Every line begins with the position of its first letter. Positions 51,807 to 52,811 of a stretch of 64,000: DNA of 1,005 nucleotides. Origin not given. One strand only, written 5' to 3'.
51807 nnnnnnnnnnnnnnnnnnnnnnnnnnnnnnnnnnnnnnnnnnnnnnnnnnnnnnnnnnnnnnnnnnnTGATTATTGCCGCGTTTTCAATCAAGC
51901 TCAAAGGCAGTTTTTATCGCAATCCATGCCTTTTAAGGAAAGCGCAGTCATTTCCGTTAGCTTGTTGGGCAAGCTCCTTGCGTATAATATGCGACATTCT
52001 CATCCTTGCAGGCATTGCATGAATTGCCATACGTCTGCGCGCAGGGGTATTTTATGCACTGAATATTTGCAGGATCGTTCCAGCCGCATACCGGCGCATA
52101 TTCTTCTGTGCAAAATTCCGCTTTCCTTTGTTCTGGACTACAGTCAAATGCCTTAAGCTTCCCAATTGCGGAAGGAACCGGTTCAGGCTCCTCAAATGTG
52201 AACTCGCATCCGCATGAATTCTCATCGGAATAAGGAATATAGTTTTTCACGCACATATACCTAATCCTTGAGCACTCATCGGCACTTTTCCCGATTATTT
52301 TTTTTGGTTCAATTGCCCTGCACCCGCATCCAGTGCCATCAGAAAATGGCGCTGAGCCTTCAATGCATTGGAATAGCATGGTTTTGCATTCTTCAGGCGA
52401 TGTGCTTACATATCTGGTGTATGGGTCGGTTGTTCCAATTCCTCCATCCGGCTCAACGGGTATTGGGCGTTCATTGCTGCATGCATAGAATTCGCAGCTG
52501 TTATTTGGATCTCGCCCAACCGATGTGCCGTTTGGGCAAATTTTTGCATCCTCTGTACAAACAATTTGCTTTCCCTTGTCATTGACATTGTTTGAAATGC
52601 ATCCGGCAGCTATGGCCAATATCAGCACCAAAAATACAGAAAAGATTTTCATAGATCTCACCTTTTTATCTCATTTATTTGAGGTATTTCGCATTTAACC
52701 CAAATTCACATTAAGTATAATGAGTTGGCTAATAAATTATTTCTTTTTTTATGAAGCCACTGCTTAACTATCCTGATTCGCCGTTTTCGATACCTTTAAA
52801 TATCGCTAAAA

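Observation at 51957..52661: Archaeal lipoprotein with a Kazal-like serine-protease-inhibitor motif inside the pilus locus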

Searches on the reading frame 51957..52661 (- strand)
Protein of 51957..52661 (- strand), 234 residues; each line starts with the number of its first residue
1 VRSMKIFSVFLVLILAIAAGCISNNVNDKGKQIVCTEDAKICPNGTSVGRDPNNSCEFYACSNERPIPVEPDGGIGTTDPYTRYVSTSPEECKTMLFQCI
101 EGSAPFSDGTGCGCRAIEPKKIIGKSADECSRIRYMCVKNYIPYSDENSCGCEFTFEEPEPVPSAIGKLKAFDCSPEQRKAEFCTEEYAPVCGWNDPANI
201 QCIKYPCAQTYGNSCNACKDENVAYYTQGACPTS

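Call 3: search_protein_families(library=pfam, proteins=[window:51957-52661:-], max_evalue=10)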
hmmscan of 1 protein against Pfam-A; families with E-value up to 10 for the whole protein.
window:51957-52661:- (234 aa): 1 family
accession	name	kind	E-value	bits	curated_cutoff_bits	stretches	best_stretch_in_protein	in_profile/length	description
PF00050.26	Kazal_1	-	0.085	13.3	21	1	174-195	1-20/49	Kazal-type serine protease inhibitor domain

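Call 5: find_homologous_proteins(query=window:51957-52661:-, max_evalue=0.001)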
Query window:51957-52661:- (234 aa): 51 proteins with E <= 0.001 among 200 candidates.
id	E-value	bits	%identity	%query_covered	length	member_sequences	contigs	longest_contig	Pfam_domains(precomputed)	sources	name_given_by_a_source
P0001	9.8e-157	538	100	99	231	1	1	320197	-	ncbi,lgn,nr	ncbi:hypothetical protein HY989_03905 [Candidatus Micrarchaeota archaeon]|nr:hypothetical protein [C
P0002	7.2e-98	345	63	99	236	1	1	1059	-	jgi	-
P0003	6.8e-94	332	63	91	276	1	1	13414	-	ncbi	-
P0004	4.8e-89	316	61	98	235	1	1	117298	-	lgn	-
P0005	7.4e-89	316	63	89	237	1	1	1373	-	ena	-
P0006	1.3e-87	312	60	98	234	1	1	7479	-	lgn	-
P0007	6.7e-85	303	60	99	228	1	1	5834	-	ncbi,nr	ncbi:MAG: hypothetical protein HGA85_04705 [Nanoarchaeota archaeon]|nr:hypothetical protein [Nanoarc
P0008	1.1e-84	302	59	95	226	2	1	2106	-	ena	-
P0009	1.2e-82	295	56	98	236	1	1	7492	-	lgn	-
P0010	1.4e-78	282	56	95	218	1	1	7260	-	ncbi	-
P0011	9.5e-78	279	55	98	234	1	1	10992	-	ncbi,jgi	jgi:hypothetical protein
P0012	1.8e-67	246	49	99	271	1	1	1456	-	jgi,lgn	jgi:hypothetical protein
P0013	6.0e-66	241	51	98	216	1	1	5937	-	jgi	jgi:hypothetical protein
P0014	1.2e-65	240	55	87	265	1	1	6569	-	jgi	jgi:hypothetical protein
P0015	1.1e-58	217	46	96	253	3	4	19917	-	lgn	-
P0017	1.5e-51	194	53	86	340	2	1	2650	PF03891.21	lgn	-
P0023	4.0e-37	146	48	73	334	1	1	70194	-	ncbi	ncbi:MAG: hypothetical protein V1875_04305 [Candidatus Altiarchaeota archaeon]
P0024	1.4e-36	144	33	97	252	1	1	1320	-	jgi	jgi:hypothetical protein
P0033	5.0e-28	116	34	100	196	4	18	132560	-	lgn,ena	-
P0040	4.6e-24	104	40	48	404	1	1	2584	PF00050.27,PF03891.21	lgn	-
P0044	1.4e-21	95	48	48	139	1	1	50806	-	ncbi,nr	ncbi:hypothetical protein KW787_01040 [Candidatus Pacearchaeota archaeon]|nr:hypothetical protein [C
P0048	1.4e-18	86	43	59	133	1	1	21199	PF07648.21,PF00050.27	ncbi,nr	ncbi:hypothetical protein HUU53_02640 [Candidatus Micrarchaeota archaeon]|nr:hypothetical protein [C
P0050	7.2e-14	70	65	16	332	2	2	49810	PF27854.1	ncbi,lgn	-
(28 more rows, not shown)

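Call 6: search_protein_families(library=ncbifam, proteins=[window:51957-52661:-], max_evalue=1)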
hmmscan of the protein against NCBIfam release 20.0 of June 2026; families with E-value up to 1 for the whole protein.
window:51957-52661:- (234 aa): 0 families

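Call 14: search_protein_families(library=pfam, proteins=[P0040, P0048, P0024, P0017, P0050], max_evalue=1)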
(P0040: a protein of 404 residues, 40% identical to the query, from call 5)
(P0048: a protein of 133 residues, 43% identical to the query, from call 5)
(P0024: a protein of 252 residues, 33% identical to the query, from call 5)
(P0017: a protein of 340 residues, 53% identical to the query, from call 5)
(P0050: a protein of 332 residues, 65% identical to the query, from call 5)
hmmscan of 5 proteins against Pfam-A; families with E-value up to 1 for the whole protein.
P0040 (404 aa): 2 families
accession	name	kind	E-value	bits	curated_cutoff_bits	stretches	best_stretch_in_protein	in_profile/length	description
PF03891.20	DUF333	-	4e-19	69.1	25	1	155-201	2-47/47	Domain of unknown function (DUF333)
PF00050.26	Kazal_1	-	1.7e-09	37.9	21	2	211-243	4-34/49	Kazal-type serine protease inhibitor domain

P0048 (133 aa): 2 families
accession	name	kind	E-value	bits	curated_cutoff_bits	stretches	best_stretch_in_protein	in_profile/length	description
PF00050.26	Kazal_1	-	1.2e-10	41.6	21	2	20-56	1-32/49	Kazal-type serine protease inhibitor domain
PF07648.20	Kazal_2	-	1.9e-06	28.3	22.8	1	29-66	3-48/48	Kazal-type serine protease inhibitor domain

P0024 (252 aa): 1 family
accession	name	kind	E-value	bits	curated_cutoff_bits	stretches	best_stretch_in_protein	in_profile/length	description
PF00050.26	Kazal_1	-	0.0013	19.2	21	1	205-239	1-31/49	Kazal-type serine protease inhibitor domain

P0017 (340 aa): 1 family
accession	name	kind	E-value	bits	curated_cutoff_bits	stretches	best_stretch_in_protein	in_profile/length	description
PF03891.20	DUF333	-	1.3e-16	61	25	1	23-68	2-47/47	Domain of unknown function (DUF333)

P0050 (332 aa): 2 families
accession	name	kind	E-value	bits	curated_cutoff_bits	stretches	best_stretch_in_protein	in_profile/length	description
PF20101.4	DUF6491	-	0.023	15.2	27.5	1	9-61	5-59/138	Family of unknown function (DUF6491)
PF20997.2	DUF3195_C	-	0.15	12.4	25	0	130-144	12-26/32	Protein of unknown function (DUF3195) C-terminal domain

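Call 18: find_encoding_contigs(protein=P0004, flank=8000, max_places=3)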
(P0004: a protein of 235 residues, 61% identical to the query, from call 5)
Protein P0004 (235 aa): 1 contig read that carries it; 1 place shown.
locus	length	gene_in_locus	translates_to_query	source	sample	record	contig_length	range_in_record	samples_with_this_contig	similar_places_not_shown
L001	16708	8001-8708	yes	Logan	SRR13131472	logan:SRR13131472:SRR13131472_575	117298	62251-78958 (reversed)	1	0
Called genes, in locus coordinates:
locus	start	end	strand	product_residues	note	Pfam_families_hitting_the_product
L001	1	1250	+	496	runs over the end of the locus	PF01336:tRNA_anti-codon (weak), PF01368:DHH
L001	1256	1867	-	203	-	PF00050:Kazal_1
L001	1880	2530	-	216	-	-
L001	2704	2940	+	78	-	-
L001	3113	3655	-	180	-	-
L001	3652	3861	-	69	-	PF12844:HTH_19, PF13443:HTH_26 (weak), PF13560:HTH_31 (weak), PF01381:HTH_3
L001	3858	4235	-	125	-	PF09946:DUF2178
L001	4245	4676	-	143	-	-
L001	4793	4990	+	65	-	-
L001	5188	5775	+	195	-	-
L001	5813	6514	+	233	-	-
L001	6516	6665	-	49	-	-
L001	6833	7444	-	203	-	-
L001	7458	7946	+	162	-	PF05726:Pirin_C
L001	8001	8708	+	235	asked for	-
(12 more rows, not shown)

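Call 19: find_encoding_contigs(protein=P0023, flank=8000, max_places=3)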
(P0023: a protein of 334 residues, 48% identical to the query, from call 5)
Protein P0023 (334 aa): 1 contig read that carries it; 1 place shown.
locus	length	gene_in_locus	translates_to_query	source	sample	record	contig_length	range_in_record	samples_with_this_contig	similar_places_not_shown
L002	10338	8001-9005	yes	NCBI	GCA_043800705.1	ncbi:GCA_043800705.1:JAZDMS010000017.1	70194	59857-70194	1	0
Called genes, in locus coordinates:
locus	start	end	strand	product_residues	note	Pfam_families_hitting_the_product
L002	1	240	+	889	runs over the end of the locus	PF02629:CoA_binding, PF13380:CoA_binding_2, PF13607:Succ_CoA_lig, PF19045:Ligase_CoA_2, PF13549:ATP-grasp_5, PF13302:Acetyltransf_3, PF13420:Acetyltransf_4, PF00583:Acetyltransf_1, +1 more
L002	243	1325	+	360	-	PF00850:Hist_deacetyl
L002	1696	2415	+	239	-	PF09851:SHOCT (weak)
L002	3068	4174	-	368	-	PF03193:RsgA_GTPase, PF00009:GTP_EFTU (faint), PF00005:ABC_tran (weak), PF01926:MMR_HSR1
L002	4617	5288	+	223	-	-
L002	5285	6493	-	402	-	-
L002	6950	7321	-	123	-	PF13470:PIN_3, PF01850:PIN (weak)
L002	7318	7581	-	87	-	PF04014:MazE_antitoxin (weak)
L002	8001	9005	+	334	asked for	-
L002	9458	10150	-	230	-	PF04191:PEMT, PF04140:ICMT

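Call 21: find_encoding_contigs(protein=P0003, flank=6000, max_places=2)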
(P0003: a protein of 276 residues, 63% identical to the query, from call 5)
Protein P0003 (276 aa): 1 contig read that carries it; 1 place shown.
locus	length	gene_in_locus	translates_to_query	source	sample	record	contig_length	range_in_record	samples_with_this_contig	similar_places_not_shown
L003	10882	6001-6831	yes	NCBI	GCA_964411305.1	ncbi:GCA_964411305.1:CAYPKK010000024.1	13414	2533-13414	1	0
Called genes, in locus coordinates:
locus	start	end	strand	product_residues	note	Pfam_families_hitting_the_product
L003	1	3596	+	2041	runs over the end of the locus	?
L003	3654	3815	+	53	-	PF04014:MazE_antitoxin (weak)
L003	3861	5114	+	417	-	PF22769:DCD (faint)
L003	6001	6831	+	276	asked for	-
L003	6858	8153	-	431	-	PF00675:Peptidase_M16, PF05193:Peptidase_M16_C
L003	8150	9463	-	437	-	PF00675:Peptidase_M16, PF05193:Peptidase_M16_C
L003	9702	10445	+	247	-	PF02616:SMC_ScpA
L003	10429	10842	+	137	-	PF02996:Prefoldin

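Call 22: find_encoding_contigs(protein=P0011, flank=6000, max_places=2)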
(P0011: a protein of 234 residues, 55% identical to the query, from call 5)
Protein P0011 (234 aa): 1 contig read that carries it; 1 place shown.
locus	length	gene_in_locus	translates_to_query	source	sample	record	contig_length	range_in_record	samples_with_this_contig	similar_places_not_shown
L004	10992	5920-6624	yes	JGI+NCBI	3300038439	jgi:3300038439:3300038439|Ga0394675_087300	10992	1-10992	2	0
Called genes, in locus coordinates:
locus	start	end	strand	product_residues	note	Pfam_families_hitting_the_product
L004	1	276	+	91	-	?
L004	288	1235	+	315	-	-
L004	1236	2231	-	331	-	-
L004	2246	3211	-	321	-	PF05496:RuvB_N (weak), PF13173:AAA_14 (weak), PF00004:AAA, PF13177:DNA_pol3_delta2, PF08542:Rep_fac_C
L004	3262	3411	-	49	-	-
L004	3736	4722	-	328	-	PF00294:PfkB, PF08543:Phos_pyr_kin (faint)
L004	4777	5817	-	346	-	PF09376:NurA (faint)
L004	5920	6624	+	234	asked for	-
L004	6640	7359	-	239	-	-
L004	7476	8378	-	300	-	PF00892:EamA, PF06800:Sugar_transport (weak), PF10639:TMEM234 (faint), PF00892:EamA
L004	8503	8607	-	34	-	-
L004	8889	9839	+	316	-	PF01641:SelR, PF01625:PMSR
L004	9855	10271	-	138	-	PF09391:DUF2000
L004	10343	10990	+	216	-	?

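Call 24: find_encoding_contigs(protein=P0033, flank=6000, max_places=2)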
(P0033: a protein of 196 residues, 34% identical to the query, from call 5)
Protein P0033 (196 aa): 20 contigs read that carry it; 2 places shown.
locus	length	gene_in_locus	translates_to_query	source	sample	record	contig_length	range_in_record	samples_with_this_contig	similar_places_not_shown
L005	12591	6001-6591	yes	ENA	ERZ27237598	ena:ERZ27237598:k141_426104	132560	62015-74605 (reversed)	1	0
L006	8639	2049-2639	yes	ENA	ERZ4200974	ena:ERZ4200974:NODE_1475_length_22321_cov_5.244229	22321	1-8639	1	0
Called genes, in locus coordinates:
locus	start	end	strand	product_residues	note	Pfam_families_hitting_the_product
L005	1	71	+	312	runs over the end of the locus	PF01368:DHH, PF02833:DHHA2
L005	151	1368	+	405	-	PF04894:Nre_N, PF04895:Nre_C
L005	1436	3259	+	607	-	-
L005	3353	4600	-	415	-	-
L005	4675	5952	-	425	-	PF00478:IMPDH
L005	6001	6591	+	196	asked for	-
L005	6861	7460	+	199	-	PF00881:Nitroreductase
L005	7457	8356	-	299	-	PF00149:Metallophos, PF12850:Metallophos_2 (faint)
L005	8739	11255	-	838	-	PF01411:tRNA-synt_2c, PF07973:tRNA_SAD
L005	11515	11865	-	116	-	-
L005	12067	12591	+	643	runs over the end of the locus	PF03227:GILT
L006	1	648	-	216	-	?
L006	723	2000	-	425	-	PF00478:IMPDH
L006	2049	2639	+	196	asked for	-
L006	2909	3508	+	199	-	PF00881:Nitroreductase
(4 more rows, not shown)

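Call 25: find_encoding_contigs(protein=P0044, flank=6000, max_places=2)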
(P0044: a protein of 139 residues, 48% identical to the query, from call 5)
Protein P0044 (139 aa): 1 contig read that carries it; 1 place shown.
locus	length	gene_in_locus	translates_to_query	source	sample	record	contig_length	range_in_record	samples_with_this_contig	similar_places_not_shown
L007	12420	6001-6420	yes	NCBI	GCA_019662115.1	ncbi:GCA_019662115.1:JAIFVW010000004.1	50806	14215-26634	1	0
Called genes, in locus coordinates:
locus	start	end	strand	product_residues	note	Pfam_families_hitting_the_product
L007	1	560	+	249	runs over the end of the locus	PF02535:Zip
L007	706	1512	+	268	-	PF00142:Fer4_NifH (faint), PF01656:CbiA, PF02374:ArsA_ATPase (faint), PF06564:CBP_BcsQ (faint), PF10609:ParA, PF13614:AAA_31, PF13500:AAA_26 (weak)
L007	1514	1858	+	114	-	PF04677:CwfJ_C_1 (weak), PF11969:DcpS_C, PF01230:HIT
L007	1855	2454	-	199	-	PF00293:NUDIX (weak)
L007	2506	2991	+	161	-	PF00293:NUDIX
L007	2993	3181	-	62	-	-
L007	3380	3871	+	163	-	-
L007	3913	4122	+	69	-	-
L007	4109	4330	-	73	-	PF00833:Ribosomal_S17e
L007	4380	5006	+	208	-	PF00156:Pribosyltran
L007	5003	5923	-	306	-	-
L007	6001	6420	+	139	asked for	-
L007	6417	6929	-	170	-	PF02778:tRNA_int_endo_N (weak), PF01974:tRNA_int_endo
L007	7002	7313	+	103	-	-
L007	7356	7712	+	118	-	PF01176:eIF-1a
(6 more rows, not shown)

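Call 72: find_encoding_contigs(protein=P0006, flank=6000, max_places=1)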
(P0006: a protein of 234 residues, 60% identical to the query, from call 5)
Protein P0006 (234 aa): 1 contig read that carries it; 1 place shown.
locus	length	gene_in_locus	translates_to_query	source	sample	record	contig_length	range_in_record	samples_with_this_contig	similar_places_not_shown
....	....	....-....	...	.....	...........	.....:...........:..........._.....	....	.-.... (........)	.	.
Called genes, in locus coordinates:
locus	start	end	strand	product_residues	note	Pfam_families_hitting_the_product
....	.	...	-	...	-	?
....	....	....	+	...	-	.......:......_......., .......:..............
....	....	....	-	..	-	-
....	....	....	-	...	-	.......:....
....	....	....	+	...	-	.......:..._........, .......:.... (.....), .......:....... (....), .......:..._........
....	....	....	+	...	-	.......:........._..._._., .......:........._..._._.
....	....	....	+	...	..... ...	-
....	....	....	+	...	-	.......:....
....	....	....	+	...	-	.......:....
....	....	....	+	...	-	-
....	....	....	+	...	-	?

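Call 73: find_encoding_contigs(protein=P0007, flank=6000, max_places=1)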
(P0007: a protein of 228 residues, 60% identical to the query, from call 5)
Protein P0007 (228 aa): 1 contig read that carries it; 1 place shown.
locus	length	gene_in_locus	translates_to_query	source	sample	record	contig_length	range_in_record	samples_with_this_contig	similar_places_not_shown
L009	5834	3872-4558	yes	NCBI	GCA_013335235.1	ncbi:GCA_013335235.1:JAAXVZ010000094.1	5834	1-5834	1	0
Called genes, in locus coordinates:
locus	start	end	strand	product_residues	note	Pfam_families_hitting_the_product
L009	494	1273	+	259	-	PF01026:TatD_DNase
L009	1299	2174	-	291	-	-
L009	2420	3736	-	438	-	PF07690:MFS_1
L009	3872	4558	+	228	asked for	-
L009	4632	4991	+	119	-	-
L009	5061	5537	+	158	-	-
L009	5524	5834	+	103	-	?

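Call 74: find_encoding_contigs(protein=P0009, flank=6000, max_places=1)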
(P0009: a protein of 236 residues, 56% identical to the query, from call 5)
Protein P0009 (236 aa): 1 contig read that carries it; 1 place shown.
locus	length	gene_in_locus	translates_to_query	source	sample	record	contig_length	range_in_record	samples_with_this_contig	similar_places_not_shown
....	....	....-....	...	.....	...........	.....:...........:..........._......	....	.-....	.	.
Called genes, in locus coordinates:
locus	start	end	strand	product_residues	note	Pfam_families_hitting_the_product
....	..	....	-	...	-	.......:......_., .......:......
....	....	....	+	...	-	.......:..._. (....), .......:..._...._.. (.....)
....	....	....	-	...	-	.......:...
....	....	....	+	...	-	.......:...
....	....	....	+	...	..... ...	-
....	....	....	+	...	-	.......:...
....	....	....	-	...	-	?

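Call 75: find_encoding_contigs(protein=P0010, flank=6000, max_places=1)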
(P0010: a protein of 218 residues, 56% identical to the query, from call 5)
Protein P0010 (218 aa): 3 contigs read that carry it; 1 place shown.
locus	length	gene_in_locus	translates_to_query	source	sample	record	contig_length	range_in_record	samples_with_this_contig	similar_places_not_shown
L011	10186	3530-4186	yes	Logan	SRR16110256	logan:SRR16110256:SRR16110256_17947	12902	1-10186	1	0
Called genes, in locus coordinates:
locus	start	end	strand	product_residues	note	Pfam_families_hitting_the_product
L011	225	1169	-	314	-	PF02661:Fic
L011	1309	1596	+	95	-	-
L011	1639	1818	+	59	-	-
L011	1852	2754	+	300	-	PF06983:3-dmu-9_3-mt, PF00903:Glyoxalase (faint), PF06983:3-dmu-9_3-mt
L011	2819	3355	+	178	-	PF06790:UPF0259, PF25231:DUF7847 (weak)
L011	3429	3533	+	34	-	-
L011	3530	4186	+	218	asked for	-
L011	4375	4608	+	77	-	PF01292:Ni_hydr_CYTB (weak)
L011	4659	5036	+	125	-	PF01641:SelR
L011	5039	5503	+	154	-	PF01625:PMSR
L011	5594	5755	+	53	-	-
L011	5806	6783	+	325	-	PF03773:ArsP_1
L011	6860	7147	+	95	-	-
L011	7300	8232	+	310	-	PF03891:DUF333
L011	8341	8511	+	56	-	-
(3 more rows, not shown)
